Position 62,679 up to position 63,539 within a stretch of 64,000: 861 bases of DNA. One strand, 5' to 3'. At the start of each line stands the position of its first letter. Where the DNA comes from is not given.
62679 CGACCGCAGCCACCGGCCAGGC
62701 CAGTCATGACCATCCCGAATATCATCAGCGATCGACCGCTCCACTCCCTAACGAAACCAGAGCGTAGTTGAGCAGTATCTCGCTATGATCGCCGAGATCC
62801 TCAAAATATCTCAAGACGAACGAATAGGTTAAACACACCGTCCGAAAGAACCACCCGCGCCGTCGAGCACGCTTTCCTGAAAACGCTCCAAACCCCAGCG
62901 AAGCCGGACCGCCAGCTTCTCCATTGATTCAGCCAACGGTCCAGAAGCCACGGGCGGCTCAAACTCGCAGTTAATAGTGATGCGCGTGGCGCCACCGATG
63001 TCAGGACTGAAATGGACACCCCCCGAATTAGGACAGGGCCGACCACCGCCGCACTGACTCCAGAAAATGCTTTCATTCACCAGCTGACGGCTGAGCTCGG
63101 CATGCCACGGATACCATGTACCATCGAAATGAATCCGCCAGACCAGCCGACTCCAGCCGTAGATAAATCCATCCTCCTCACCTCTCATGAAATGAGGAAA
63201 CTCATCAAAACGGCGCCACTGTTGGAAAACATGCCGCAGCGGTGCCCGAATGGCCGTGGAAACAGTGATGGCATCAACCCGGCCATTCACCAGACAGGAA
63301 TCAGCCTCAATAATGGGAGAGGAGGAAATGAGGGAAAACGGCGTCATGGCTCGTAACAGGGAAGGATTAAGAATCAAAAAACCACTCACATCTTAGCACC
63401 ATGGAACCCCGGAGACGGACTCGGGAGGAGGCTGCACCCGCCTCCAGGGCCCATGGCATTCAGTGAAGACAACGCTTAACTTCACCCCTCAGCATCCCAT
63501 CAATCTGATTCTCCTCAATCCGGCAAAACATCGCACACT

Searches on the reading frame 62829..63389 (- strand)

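Call 9: search_protein_families(library=pfam, proteins=[window:62829-63389:-], max_evalue=0.01)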
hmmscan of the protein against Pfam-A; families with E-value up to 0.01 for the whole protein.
window:62829-63389:- (186 aa): 1 family
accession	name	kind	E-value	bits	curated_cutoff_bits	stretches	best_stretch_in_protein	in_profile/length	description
PF03364.25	Polyketide_cyc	-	3.8e-05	24.4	23.4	1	47-159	1-113/126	Polyketide cyclase / dehydrase and lipid transport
